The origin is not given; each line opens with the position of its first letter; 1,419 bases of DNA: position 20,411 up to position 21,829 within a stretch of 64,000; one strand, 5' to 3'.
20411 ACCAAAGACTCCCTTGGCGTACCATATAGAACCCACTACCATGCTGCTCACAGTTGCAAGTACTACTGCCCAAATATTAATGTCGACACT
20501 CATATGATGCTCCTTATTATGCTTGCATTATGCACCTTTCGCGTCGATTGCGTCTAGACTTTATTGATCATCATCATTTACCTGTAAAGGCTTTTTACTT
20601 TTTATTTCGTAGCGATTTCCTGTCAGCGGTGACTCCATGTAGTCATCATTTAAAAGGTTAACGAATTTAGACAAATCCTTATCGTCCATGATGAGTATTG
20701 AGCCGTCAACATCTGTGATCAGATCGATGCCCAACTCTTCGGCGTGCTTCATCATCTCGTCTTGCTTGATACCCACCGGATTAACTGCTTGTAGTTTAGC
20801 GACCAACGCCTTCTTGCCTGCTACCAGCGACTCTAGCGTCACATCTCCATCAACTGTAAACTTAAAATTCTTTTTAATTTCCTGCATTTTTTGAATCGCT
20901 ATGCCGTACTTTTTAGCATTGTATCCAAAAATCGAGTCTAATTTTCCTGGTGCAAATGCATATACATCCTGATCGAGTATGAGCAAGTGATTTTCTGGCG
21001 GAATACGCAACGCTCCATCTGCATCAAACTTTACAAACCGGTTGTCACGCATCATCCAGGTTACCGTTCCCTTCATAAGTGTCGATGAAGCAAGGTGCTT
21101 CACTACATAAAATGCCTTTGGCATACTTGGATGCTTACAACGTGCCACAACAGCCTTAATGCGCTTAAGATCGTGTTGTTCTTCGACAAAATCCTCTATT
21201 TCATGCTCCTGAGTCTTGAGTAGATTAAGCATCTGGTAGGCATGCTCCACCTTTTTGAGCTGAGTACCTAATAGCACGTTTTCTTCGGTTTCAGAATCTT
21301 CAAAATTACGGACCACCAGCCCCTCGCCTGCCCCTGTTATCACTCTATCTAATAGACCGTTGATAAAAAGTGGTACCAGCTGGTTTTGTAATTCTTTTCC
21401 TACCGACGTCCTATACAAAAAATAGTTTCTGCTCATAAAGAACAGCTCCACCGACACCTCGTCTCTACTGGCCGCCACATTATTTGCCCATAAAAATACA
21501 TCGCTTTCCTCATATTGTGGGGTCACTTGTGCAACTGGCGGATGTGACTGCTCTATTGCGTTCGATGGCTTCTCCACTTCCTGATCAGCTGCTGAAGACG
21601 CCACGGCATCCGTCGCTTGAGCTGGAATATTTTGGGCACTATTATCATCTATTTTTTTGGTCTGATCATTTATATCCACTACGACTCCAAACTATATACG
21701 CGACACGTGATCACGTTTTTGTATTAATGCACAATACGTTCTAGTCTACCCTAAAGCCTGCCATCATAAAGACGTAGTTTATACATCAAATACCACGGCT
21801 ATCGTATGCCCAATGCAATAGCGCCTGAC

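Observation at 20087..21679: Possible KwaB/DUF4868-like gene without KwaA, followed by small membrane-protein genes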

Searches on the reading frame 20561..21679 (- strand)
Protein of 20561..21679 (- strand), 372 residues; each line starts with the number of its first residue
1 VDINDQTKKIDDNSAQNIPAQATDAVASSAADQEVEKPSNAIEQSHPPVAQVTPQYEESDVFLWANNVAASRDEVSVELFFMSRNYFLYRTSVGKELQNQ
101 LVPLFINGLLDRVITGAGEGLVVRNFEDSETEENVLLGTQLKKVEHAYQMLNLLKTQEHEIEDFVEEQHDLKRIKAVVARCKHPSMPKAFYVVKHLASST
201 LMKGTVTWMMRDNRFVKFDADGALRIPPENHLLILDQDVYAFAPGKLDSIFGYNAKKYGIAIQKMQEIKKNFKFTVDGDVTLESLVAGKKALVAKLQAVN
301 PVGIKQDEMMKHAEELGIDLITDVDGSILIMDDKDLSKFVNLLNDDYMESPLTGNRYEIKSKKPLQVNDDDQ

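Call 3: search_protein_families(library=pfam, proteins=[window:20561-21679:-], max_evalue=1)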
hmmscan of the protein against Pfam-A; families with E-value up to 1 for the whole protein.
window:20561-21679:- (372 aa): 2 families
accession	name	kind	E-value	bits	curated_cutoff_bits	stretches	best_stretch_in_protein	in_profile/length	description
PF16162.10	KwaB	-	2.3e-09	38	26.3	1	188-353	16-186/186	Kiwa protein KwaB-like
PF01698.23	SAM_LFY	-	0.18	12.2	25.2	0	328-361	33-66/80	Floricaula / Leafy protein SAM domain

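Call 4: search_protein_families(library=padloc, proteins=[window:20561-21679:-], max_evalue=1)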
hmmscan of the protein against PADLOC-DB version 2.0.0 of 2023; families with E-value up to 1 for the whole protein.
window:20561-21679:- (372 aa): 8 families
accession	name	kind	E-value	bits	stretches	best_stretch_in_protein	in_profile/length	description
PDLC00233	KwaB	-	4.8e-17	60.1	1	68-368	13-317/320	DUF4868 domain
PDLC00230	KwaB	-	2.1e-08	32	1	145-365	93-316/322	DUF4868 domain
PDLC00224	KwaB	-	7.2e-08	30.5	1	84-353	31-293/302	DUF4868 domain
PDLC00222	KwaB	-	1e-06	26.4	1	157-365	78-291/292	DUF4868 domain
PDLC00234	KwaB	-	2.3e-06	25.3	1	305-365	228-288/289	DUF4868 domain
PDLC00225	KwaB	-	2.3e-05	21.9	1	149-364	71-290/291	DUF4868 domain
PDLC00235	KwaB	-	2.8e-05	21.7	1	85-366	37-311/312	DUF4868 domain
PDLC00229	KwaB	-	0.011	13.3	1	315-363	231-279/282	DUF4868 domain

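Call 7: search_protein_families(library=ncbifam, proteins=[window:20561-21679:-], max_evalue=0.1)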
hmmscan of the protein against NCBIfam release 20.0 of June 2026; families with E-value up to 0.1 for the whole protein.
window:20561-21679:- (372 aa): 1 family
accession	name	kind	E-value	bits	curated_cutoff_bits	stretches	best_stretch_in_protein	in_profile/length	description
NF041623.1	KwaB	equivalog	1.6e-16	60.4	200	1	70-362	9-305/306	anti-phage protein KwaB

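Call 8: find_homologous_proteins(query=window:20561-21679:-, max_evalue=0.001)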
Query window:20561-21679:- (372 aa): 1562 proteins with E <= 0.001 among 5110 candidates; the best 120 are listed.
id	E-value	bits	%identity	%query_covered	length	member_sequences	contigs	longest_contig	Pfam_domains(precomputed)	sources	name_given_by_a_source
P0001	3.5e-242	821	100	100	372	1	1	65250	PF16162.11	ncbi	-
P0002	2.6e-144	499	83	72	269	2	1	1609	PF16162.11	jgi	jgi:hypothetical protein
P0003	8.9e-134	464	60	89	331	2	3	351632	PF16162.11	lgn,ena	-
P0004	6.9e-123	428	58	87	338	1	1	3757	PF16162.11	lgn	-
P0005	7.9e-122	425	53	95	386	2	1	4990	PF16162.11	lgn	-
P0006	1.3e-120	421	57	90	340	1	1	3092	PF16162.11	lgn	-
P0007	2.3e-120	420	56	84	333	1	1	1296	PF16162.11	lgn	-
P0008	3.1e-120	420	56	88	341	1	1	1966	PF16162.11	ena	-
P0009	5.8e-120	419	56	85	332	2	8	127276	PF16162.11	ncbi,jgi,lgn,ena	jgi:hypothetical protein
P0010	6.9e-120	419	58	85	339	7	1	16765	PF16162.11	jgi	jgi:hypothetical protein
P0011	8.5e-120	418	55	89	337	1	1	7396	PF16162.11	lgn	-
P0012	9.7e-120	418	55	89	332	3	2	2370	PF16162.11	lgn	-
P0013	9.8e-120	418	57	84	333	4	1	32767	PF16162.11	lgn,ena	-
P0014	1.1e-119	418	56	88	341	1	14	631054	PF16162.11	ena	-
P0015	1.8e-119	417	56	88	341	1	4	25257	PF16162.11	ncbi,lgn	-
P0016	1.8e-119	417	56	88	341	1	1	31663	PF16162.11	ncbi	-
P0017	1.9e-119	417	58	85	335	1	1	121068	PF16162.11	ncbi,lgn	-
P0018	2.4e-119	417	58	85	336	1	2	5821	PF16162.11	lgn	-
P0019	2.4e-119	417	56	88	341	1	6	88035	PF16162.11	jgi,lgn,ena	jgi:hypothetical protein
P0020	3.9e-119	416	56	88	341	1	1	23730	PF16162.11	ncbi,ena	ncbi:MAG: Kiwa anti-phage protein KwaB-like domain-containing protein [Candidatus Saccharibacteria b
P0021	1.2e-118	414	58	85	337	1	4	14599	PF16162.11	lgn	-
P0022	1.2e-118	414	55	91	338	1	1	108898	PF16162.11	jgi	jgi:hypothetical protein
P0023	2.6e-118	413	57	85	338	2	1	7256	PF16162.11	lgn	-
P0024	5.1e-118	412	57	85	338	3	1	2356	PF16162.11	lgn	-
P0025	1.0e-117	411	57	86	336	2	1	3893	PF16162.11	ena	-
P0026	1.4e-117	411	57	84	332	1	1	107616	PF16162.11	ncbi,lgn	-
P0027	1.6e-117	411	54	87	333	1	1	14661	PF16162.11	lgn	-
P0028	1.8e-117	411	57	85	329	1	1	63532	PF16162.11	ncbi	-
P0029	2.4e-117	410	56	85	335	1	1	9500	PF16162.11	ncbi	-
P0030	3.2e-117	410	57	85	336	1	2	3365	PF16162.11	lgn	-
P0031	4.4e-117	409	56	88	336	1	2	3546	PF16162.11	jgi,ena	-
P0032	4.8e-117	409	54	93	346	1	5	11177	PF16162.11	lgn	-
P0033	6.5e-117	409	57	84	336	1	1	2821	PF16162.11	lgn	-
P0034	7.2e-117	409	58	84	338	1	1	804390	PF16162.11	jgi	jgi:hypothetical protein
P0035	1.4e-116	408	57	88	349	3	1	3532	PF16162.11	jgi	jgi:hypothetical protein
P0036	1.8e-116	407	58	83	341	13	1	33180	PF16162.11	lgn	-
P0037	2.0e-116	407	57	86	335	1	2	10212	PF16162.11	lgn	-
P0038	2.3e-116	407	55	86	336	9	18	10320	PF16162.11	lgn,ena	-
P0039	3.3e-116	406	55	84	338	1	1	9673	PF16162.11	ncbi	-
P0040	4.3e-116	406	55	87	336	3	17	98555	PF16162.11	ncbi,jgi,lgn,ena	-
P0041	4.4e-116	406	53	91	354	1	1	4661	PF16162.11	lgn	-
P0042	4.8e-116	406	53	89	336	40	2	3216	PF16162.11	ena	-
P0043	6.1e-116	406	57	84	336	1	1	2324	PF16162.11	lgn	-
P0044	1.9e-115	404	54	87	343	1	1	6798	PF16162.11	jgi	jgi:hypothetical protein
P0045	2.7e-115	403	57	84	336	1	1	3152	PF16162.11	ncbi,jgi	-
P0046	4.1e-115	403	52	89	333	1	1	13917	PF16162.11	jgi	jgi:hypothetical protein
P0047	4.3e-115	403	53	88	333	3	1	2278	PF16162.11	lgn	-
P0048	4.4e-115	403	56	85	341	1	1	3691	PF16162.11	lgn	-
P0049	4.6e-115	403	56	84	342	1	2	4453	PF16162.11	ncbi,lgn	-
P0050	4.7e-115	403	57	85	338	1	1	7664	PF16162.11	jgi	jgi:hypothetical protein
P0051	4.8e-115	403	57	84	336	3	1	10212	PF16162.11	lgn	-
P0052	8.7e-115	402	54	91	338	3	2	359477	PF16162.11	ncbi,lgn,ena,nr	ncbi:MAG TPA: Kiwa anti-phage protein KwaB-like domain-containing protein [Verrucomicrobiae bacteriu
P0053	9.9e-115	402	55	87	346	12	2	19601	PF16162.11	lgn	-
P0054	1.0e-114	402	55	88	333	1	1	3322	PF16162.11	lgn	-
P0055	1.4e-114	401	55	89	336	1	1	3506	PF16162.11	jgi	jgi:hypothetical protein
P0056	1.8e-114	401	53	86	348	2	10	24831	PF16162.11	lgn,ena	-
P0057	2.0e-114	401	56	87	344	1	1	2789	PF16162.11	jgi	jgi:hypothetical protein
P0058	2.8e-114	400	57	84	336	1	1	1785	PF16162.11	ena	-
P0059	4.4e-114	399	51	100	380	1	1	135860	PF16162.11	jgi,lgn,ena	-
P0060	5.8e-114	399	52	92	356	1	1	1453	PF16162.11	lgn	-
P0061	6.7e-114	399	56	85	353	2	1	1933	PF16162.11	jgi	jgi:hypothetical protein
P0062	7.2e-114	399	56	87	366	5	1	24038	PF16162.11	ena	-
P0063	7.4e-114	399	54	89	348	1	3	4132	PF16162.11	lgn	-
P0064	8.4e-114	399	56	90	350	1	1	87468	PF16162.11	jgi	jgi:hypothetical protein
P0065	9.8e-114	398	54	85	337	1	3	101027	PF16162.11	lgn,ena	-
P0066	1.1e-113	398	57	85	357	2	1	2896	PF16162.11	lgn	-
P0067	1.2e-113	398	49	97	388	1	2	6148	PF16162.11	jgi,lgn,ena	-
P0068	1.2e-113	398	57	85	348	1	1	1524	PF16162.11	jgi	jgi:hypothetical protein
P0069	1.8e-113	397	52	91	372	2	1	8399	PF16162.11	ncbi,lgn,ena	-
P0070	2.9e-113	397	54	85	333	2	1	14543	PF16162.11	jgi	jgi:hypothetical protein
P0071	3.0e-113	397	57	85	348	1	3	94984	PF16162.11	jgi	jgi:hypothetical protein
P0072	3.0e-113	397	55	86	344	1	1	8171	PF16162.11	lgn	-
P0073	3.2e-113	397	56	86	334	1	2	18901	PF16162.11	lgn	-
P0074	3.6e-113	396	53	90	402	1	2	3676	PF16162.11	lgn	-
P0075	3.7e-113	396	54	90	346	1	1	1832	PF16162.11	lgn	-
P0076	5.1e-113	396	52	88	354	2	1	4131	PF16162.11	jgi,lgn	jgi:hypothetical protein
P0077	5.1e-113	396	54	84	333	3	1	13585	PF16162.11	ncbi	-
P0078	5.3e-113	396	55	85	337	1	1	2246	PF16162.11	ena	-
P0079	5.5e-113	396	51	100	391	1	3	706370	PF16162.11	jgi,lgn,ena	-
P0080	6.1e-113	396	54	91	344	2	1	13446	PF16162.11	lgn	-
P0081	6.3e-113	396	57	85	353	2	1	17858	PF16162.11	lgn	-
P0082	6.6e-113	396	56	85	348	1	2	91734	PF16162.11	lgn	-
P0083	7.1e-113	395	56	85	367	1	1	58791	PF16162.11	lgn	-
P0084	8.5e-113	395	56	80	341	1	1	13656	PF16162.11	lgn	-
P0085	8.6e-113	395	53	90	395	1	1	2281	PF16162.11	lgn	-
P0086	9.2e-113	395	57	85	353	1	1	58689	PF16162.11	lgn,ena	-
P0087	1.1e-112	395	54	86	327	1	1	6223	PF16162.11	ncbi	-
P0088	1.3e-112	395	57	85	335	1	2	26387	PF16162.11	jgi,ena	-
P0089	1.4e-112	395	56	84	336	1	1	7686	PF16162.11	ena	-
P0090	1.9e-112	394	57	84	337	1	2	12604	PF16162.11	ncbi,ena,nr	ncbi:DUF4868 domain-containing protein [Candidatus Saccharibacteria bacterium]|nr:DUF4868 domain-con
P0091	2.1e-112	394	52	96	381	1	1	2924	PF16162.11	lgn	-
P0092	2.1e-112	394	52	96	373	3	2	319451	PF16162.11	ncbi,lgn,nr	ncbi:MAG TPA: Kiwa anti-phage protein KwaB-like domain-containing protein [Candidatus Saccharimonada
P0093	2.4e-112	394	55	87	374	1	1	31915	PF16162.11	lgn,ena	-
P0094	2.4e-112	394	55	84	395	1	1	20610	PF16162.11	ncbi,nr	ncbi:MAG: hypothetical protein JWP13_183 [Candidatus Saccharibacteria bacterium]|nr:hypothetical pro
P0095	2.9e-112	393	54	85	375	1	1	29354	PF16162.11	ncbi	-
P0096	3.1e-112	393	56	84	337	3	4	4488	PF16162.11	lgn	-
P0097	3.1e-112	393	56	85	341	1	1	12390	PF16162.11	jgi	jgi:hypothetical protein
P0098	4.4e-112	393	52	85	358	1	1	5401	PF16162.11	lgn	-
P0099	7.8e-112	392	50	95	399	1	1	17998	PF16162.11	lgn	-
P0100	9.7e-112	392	55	87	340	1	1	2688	PF16162.11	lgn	-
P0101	1.2e-111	391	56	85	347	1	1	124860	PF16162.11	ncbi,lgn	-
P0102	1.2e-111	391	50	98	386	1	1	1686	PF16162.11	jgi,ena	-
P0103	1.2e-111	391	51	94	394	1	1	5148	PF16162.11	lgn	-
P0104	1.3e-111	391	53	94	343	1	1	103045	PF16162.11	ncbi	-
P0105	1.6e-111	391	49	99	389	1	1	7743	PF16162.11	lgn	-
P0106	2.9e-111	390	56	85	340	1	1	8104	PF16162.11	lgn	-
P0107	3.3e-111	390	54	85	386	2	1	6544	PF16162.11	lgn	-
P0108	3.3e-111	390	53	87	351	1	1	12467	PF16162.11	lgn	-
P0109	3.6e-111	390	55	85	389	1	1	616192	PF16162.11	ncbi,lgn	-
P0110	3.8e-111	390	56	85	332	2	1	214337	PF16162.11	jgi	-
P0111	4.3e-111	390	56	85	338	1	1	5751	PF16162.11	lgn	-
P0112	5.7e-111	389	53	90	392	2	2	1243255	PF16162.11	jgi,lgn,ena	-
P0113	6.0e-111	389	55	85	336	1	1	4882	PF16162.11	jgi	jgi:hypothetical protein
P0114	7.2e-111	389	53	91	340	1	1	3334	PF16162.11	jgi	jgi:Kiwa KwaB-like protein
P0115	8.9e-111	389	57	85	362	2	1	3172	PF16162.11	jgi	jgi:hypothetical protein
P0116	1.4e-110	388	53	87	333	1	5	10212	PF16162.11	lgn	-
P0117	1.5e-110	388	55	85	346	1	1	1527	PF16162.11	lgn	-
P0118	1.7e-110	388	52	85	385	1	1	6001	PF16162.11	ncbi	-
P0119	2.3e-110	387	52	93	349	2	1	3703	PF16162.11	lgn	-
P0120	2.4e-110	387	55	85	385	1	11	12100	PF16162.11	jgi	jgi:hypothetical protein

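Call 9: find_encoding_contigs(protein=window:20561-21679:-, flank=10000, max_places=10)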
Protein window:20561-21679:- (372 aa): no gene with exactly this product is on record in the collection.

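Call 11: find_related_loci(query=A1, collection=genome_contigs, flank=8000)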
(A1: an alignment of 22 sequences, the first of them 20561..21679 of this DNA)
Query A1 (372 aa) in genome_contigs; peptide patterns used: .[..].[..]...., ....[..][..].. (x = any residue, [..] = any of these).
392 stretches matched a pattern; 321 encode a relative of the query (tblastn E <= 1e-3); the best 80 are kept; 80 distinct loci.
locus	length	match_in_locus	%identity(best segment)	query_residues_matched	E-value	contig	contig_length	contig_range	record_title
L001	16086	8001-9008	55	37-369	9e-128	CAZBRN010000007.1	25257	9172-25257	MAG TPA_asm: uncultured Candidatus Saccharibacteria bacterium isolate SRP286056_co2_432 genome assembly, contig: NODE_28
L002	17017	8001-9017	56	35-372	1e-127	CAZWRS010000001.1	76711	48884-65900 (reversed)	MAG TPA_asm: uncultured Candidatus Saccharibacteria bacterium isolate SRP144015_co1_75 genome assembly, contig: NODE_173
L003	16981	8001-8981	56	43-369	6e-127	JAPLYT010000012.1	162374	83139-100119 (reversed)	MAG: Candidatus Saccharibacteria bacterium isolate LacPavin_0818_WC45_MAG_44_10 LacPavin_0818_WC45_scaffold_267281, whol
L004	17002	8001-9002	54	39-372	8e-127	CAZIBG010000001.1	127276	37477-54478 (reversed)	MAG TPA_asm: uncultured Candidatus Saccharibacteria bacterium isolate SRP286056_co2_68 genome assembly, contig: NODE_112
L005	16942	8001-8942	57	59-372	2e-126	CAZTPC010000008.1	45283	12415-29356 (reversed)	MAG TPA_asm: uncultured Candidatus Saccharibacteria bacterium isolate SRP286056_co2_252 genome assembly, contig: NODE_93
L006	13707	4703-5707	55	40-372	2e-126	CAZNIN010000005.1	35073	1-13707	MAG TPA_asm: uncultured Candidatus Saccharibacteria bacterium isolate SRP144015_co1_53 genome assembly, contig: NODE_640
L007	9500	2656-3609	56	55-372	1e-125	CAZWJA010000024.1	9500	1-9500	MAG TPA_asm: uncultured Candidatus Saccharibacteria bacterium isolate SRP192515_co2_169 genome assembly, contig: NODE_61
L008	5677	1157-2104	56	57-372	3e-124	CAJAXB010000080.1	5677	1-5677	uncultured Candidatus Saccharibacteria bacterium isolate Loc090907-4m_bin-620 genome assembly, contig: bin-620:80/95, wh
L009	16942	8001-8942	57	59-372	5e-124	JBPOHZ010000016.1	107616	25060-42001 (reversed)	MAG: Candidatus Saccharimonadota bacterium isolate MAG_475 c_000000413989, whole genome shotgun sequence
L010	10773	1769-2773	53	35-369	2e-123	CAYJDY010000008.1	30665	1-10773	MAG TPA_asm: uncultured Candidatus Saccharibacteria bacterium isolate ERP123247_co1_97 genome assembly, contig: NODE_865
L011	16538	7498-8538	53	25-372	5e-123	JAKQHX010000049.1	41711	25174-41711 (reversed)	MAG: bacterium isolate USDE_metabat.59 k141_1351542, whole genome shotgun sequence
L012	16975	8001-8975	55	43-367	3e-123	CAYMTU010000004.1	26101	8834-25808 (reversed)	MAG TPA_asm: uncultured Candidatus Saccharibacteria bacterium isolate SRP286056_co2_537 genome assembly, contig: NODE_26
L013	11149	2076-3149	52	7-372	1e-122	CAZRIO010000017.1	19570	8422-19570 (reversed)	MAG TPA_asm: uncultured Candidatus Saccharibacteria bacterium isolate SRP200132_co1_783 genome assembly, contig: NODE_48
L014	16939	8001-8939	57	59-371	1e-122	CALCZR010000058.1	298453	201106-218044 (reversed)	MAG TPA_asm: uncultured Candidatus Saccharibacteria bacterium isolate SRR6231146_bin.58_CONCOCT_v1.1_MAG genome assembly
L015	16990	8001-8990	54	43-372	5e-122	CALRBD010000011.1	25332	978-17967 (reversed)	MAG: uncultured Candidatus Saccharimonas sp. isolate RH-23may17-1275 genome assembly, contig: RH-23may17-C13976, whole g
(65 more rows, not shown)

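Call 25: search_solved_structures(query=A1, max_evalue=1, show_alignments=2)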
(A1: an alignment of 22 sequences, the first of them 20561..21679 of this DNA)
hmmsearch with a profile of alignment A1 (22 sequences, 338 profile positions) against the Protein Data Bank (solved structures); distinct sequences matched with E-value up to 1: 2.
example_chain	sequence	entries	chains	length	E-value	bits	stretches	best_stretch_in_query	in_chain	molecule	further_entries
9o0i_H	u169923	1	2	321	0.18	14.1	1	184-326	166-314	Kiwa protein KwaB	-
9mrx_K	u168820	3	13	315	0.43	12.8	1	184-321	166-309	Kiwa protein KwaB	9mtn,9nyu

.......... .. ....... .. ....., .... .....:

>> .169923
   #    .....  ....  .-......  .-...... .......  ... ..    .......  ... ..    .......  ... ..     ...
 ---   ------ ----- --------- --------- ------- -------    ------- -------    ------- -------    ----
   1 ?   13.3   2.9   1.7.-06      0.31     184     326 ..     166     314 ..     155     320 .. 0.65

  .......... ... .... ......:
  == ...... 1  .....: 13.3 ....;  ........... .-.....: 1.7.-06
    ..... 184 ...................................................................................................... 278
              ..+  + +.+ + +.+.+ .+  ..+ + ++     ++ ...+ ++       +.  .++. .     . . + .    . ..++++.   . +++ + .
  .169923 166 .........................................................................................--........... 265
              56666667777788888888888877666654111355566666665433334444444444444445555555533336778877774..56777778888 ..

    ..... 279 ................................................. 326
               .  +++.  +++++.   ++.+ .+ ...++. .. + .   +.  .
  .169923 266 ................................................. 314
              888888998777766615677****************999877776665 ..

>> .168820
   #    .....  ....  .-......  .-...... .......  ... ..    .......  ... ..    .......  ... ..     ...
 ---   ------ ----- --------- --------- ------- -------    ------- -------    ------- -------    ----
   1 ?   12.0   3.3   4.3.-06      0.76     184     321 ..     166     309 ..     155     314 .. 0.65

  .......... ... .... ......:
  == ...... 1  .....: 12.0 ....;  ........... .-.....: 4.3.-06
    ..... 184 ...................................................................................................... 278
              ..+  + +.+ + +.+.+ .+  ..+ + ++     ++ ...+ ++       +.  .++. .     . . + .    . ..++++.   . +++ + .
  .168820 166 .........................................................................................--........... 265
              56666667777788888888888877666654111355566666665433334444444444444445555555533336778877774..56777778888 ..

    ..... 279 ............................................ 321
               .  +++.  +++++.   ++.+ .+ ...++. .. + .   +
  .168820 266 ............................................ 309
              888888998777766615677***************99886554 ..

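Call 33: predict_structure(alignment_id=A1)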
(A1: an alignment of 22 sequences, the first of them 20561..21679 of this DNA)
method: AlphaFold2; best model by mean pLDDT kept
length: 372 residues; sequences in the alignment: 22
mean_pLDDT: 71.9   pTM: 0.62
mean pLDDT of the five models: 71.9, 71.2, 70.5, 67.1, 65.4
residues with pLDDT >= 90: 33; 70-90: 230; 50-70: 46; < 50: 63
segments of 3 or more residues with pLDDT < 50: 1-52, 201-204, 363-366
pLDDT, mean of each block of 10 residues (from residue 1): 36 32 29 31 38 70 89 89 89 80 86 86 78 80 87 85 84 88 90 79 56 70 68 91 84 79 81 76 73 78 76 76 82 82 64 56 50 43
secondary structure, 60 per line:
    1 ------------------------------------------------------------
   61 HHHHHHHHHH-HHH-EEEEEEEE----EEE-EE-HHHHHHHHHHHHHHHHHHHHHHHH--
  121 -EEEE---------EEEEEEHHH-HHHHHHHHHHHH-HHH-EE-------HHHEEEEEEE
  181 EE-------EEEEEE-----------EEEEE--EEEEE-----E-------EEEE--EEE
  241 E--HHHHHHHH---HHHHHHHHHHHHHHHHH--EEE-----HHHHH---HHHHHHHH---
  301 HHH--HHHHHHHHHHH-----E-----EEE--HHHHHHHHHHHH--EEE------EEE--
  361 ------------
elements in order: H61-70 E76-83 E88-90 H95-118 E122-125 E135-140 H145-156 E174-182 E190-195 E207-211 E214-218 E232-235 E238-241 H244-251 H255-271 E274-276 H282-286 H290-297 H306-316 E328-330 H333-344 E347-349 E356-358
